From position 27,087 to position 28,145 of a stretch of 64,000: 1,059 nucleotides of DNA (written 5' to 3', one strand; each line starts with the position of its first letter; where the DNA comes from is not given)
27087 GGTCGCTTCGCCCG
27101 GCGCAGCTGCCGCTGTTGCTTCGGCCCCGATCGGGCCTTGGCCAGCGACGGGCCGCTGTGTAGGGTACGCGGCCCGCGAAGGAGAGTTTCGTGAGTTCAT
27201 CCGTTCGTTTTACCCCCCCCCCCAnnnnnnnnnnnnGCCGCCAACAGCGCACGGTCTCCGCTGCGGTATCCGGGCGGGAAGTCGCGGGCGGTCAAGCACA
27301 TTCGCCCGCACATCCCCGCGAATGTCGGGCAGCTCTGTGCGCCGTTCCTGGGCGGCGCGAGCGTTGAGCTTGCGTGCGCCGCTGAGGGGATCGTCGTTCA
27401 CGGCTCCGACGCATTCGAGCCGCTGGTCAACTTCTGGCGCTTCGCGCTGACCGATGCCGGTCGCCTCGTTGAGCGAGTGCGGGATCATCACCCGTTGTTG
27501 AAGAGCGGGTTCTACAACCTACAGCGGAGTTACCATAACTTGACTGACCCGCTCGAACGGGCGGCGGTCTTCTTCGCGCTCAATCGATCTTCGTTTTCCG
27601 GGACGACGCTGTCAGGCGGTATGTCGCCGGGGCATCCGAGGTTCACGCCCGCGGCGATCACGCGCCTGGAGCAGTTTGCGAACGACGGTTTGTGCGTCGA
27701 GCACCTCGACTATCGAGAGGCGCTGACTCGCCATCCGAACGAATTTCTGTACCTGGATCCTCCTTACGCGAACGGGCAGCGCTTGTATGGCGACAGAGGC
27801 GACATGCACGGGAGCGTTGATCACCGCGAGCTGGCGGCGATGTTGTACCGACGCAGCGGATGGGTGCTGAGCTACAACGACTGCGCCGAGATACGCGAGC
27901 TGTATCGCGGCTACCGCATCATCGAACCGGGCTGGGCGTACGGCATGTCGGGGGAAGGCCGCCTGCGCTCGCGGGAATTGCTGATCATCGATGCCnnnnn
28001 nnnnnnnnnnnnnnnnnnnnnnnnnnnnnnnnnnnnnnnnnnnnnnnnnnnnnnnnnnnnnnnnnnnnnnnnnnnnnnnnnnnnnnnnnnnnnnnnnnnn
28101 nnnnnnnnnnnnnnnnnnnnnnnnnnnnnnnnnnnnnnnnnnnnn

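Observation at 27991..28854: Endonuclease-like ORF translationally coupled to the OFF-phase Dam MTase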

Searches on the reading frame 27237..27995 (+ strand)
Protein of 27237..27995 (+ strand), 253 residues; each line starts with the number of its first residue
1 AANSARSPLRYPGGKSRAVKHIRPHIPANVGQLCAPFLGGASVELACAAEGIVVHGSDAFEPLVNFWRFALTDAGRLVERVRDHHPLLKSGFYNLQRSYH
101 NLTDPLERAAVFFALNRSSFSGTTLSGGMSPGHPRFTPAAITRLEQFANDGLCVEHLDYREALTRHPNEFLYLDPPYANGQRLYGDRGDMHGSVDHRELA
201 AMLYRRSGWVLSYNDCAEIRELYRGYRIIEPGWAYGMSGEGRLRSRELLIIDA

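Call 3: search_protein_families(library=pfam, proteins=[window:27237-27995:+], max_evalue=1)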
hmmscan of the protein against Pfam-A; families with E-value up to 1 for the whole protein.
window:27237-27995:+ (253 aa): 1 family
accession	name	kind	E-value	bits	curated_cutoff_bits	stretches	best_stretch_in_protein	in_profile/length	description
PF02086.21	MethyltransfD12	-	1.9e-25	90.5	22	1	11-237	1-253/253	D12 class N6 adenine-specific DNA methyltransferase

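Call 4: search_protein_families(library=ncbifam, proteins=[window:27237-27995:+], max_evalue=1)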
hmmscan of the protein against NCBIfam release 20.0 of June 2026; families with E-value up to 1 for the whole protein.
window:27237-27995:+ (253 aa): 2 families
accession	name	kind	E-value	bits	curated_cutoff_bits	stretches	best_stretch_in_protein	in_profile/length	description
TIGR00571.1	dam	subfamily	7.3e-22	78.3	114.85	2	6-122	2-119/267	Dam family site-specific DNA-(adenine-N6)-methyltransferase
NF008152.0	PRK10904.1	equivalog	7.5e-08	32.1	441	1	6-178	5-185/271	adenine-specific DNA-methyltransferase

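Call 97: find_homologous_proteins(query=window:27261-27995:+, max_evalue=1e-10)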
Query window:27261-27995:+ (245 aa): 3403 proteins with E <= 1e-10 among 4996 candidates; the best 120 are listed.
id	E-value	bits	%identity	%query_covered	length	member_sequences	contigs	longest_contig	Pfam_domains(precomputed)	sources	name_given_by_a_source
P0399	1.7e-146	504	89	100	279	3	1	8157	PF02086.22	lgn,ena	-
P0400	4.7e-137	473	83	100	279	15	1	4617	PF02086.22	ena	-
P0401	9.9e-128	443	89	88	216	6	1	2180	PF02086.22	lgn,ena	-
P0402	7.5e-112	391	69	100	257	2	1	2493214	PF02086.22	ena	-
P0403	2.2e-110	386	67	100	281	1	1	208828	PF02086.22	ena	-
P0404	2.1e-104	366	69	100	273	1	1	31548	PF02086.22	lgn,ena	-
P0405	2.4e-104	366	65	100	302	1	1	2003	PF02086.22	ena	-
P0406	9.7e-104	364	66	100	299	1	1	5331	PF02086.22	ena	-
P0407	4.7e-103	362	66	100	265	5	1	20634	PF02086.22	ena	-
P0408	1.4e-102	360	66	100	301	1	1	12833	PF02086.22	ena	-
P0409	2.6e-102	359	64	100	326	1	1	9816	PF02086.22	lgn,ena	-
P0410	3.9e-101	356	66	100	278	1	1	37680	PF02086.22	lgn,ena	-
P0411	4.0e-101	356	71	90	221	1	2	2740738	PF02086.22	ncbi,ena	-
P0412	4.6e-99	349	63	100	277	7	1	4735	PF02086.22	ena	-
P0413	4.8e-99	349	62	100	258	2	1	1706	PF02086.22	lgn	-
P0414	5.5e-99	348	64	99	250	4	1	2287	PF02086.22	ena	-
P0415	9.1e-99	348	64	100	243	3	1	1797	PF02086.22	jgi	-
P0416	3.7e-98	346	63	99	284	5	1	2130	PF02086.22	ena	-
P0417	6.1e-98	345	64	100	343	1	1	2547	PF02086.22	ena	-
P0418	1.3e-97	344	62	100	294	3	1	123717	PF02086.22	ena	-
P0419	1.6e-97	344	66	100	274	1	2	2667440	PF02086.22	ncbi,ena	-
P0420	1.2e-96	341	62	100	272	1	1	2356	PF02086.22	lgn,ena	-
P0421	3.0e-96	340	63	100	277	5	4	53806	PF02086.22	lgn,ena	-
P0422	3.2e-96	339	63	100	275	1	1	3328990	PF02086.22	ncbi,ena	-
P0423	4.0e-96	339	60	99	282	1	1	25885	PF02086.22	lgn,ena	-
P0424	1.5e-95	337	60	100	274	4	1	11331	PF02086.22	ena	-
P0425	2.6e-95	336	60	100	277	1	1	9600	PF02086.22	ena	-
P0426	5.4e-95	335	61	100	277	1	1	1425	PF02086.22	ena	-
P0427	5.8e-95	335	61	99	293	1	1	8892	PF02086.22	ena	-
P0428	6.7e-95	335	61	99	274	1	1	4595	PF02086.22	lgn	-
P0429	7.1e-95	335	61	99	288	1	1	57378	PF02086.22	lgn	-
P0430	1.0e-94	335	60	100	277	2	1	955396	PF02086.22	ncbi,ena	-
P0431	2.3e-94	333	63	100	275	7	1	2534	PF02086.22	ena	-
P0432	2.5e-94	333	62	100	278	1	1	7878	PF02086.22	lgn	-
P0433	2.7e-94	333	61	100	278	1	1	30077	PF02086.22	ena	-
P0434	4.3e-94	332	61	100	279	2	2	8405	PF02086.22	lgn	-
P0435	5.3e-94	332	61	100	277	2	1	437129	PF02086.22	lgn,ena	-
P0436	5.4e-94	332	60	100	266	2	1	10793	PF02086.22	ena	-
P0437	5.6e-94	332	65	93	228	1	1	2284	PF02086.22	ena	-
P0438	7.2e-94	332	62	100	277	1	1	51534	PF02086.22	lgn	-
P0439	1.2e-93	331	59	100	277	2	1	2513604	PF02086.22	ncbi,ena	-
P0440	1.2e-93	331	60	100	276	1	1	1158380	PF02086.22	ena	-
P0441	1.4e-93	331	60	100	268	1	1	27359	PF02086.22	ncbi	-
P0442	1.7e-93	331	60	100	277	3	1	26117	PF02086.22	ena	-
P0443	2.1e-93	330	61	100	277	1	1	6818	PF02086.22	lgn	-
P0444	2.4e-93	330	61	100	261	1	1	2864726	PF02086.22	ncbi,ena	-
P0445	2.5e-93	330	60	99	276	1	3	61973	PF02086.22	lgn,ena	-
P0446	3.8e-93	329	60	100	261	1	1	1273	PF02086.22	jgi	jgi:DNA adenine methylase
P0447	4.2e-93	329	59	100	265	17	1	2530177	PF02086.22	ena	-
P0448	6.2e-93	329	62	100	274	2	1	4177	PF02086.22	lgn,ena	-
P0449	6.6e-93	329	71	86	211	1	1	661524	PF02086.22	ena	-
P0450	8.8e-93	328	60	100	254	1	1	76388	PF02086.22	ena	-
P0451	9.1e-93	328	59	99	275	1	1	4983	PF02086.22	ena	-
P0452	1.2e-92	328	60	100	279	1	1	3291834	PF02086.22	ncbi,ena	-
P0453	1.2e-92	328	60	100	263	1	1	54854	PF02086.22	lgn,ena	-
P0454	1.7e-92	327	58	99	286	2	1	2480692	PF02086.22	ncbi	-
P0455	1.9e-92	327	57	100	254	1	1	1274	PF02086.22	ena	-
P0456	2.1e-92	327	60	100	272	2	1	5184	PF02086.22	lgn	-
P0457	2.4e-92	327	60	100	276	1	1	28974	PF02086.22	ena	-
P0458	3.0e-92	326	59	100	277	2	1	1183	PF02086.22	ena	-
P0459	3.6e-92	326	59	100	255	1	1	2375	PF02086.22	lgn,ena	-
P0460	4.2e-92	326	59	99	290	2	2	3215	PF02086.22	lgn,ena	-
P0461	6.6e-92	325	59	100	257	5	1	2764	PF02086.22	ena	-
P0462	8.2e-92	325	58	99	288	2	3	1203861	PF02086.22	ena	-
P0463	8.8e-92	325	60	99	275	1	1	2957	PF02086.22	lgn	-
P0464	1.0e-91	325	60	99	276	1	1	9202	PF02086.22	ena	-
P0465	1.1e-91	325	59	99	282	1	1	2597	PF02086.22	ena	-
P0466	1.1e-91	325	61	100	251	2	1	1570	PF02086.22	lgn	-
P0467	1.8e-91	324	59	100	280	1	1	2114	PF02086.22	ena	-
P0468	1.9e-91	324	59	99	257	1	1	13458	PF02086.22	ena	-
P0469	2.1e-91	324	60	100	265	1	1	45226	PF02086.22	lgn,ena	-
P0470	2.2e-91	324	59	99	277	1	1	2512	PF02086.22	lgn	-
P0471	2.3e-91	324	61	99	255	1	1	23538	PF02086.22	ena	-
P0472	2.5e-91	323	60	100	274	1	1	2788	PF02086.22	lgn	-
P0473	3.1e-91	323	60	100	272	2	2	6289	PF02086.22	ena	-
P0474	3.1e-91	323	59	100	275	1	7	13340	PF02086.22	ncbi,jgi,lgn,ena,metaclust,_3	metaclust:\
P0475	3.2e-91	323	61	100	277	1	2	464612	PF02086.22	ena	-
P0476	3.8e-91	323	58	99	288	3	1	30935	PF02086.22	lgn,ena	-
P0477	4.0e-91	323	58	100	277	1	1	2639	PF02086.22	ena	-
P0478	4.1e-91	323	60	99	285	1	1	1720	PF02086.22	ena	-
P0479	4.4e-91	323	56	99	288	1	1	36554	PF02086.22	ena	-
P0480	4.7e-91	323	58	99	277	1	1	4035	PF02086.22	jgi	-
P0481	5.5e-91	322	60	100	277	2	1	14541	PF02086.22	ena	-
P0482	5.7e-91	322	61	99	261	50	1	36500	PF02086.22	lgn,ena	-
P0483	8.6e-91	322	58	99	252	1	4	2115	PF02086.22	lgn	-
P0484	9.3e-91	322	57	99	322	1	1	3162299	PF02086.22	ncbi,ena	-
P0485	9.6e-91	321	58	99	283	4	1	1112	PF02086.22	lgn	-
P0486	1.4e-90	321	57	100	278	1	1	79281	PF02086.22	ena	-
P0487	1.8e-90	321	57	99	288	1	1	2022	PF02086.22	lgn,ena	-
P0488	1.9e-90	321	60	100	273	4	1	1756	PF02086.22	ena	-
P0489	2.0e-90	320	58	100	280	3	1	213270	PF02086.22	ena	-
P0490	2.5e-90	320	60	100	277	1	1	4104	PF02086.22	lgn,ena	-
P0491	2.8e-90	320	58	100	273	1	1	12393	PF02086.22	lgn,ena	-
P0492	3.5e-90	320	60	99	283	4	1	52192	PF02086.22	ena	-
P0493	4.3e-90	319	59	100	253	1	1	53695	PF02086.22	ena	-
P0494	4.9e-90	319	59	99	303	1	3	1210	PF02086.22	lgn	-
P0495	5.9e-90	319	58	99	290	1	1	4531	PF02086.22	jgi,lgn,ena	-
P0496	6.3e-90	319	58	100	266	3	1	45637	PF02086.22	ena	-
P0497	7.5e-90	319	61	100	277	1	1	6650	PF02086.22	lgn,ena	-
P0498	7.8e-90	319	60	99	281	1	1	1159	PF02086.22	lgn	-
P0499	8.0e-90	318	58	99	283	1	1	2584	PF02086.22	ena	-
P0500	8.1e-90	318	60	100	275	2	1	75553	PF02086.22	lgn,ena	-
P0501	8.9e-90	318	59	99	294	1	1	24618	PF02086.22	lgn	-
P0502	9.0e-90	318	59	99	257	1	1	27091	PF02086.22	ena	-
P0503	1.1e-89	318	57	99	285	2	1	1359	PF02086.22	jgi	-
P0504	1.7e-89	317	59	100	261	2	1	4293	PF02086.22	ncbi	-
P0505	2.5e-89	317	58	99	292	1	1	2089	PF02086.22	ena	-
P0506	3.6e-89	316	59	100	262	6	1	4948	PF02086.22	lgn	-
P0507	3.7e-89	316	60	99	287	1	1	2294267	PF02086.22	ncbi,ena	-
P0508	4.0e-89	316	56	99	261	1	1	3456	PF02086.22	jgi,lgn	-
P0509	4.1e-89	316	57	99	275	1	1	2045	PF02086.22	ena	-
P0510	4.2e-89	316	57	100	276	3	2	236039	PF02086.22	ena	-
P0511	4.7e-89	316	59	99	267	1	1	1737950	PF02086.22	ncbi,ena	-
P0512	5.6e-89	316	57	100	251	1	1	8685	PF02086.22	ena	-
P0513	5.8e-89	316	57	99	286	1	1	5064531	PF02086.22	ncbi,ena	-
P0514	6.1e-89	316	57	99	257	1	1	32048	PF02086.22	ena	-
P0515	6.7e-89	315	60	99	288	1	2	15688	PF02086.22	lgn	-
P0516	7.9e-89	315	58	99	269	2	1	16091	PF02086.22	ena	-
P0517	8.0e-89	315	58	99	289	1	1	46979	PF02086.22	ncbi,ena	-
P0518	1.0e-88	315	57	100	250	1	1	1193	PF02086.22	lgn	-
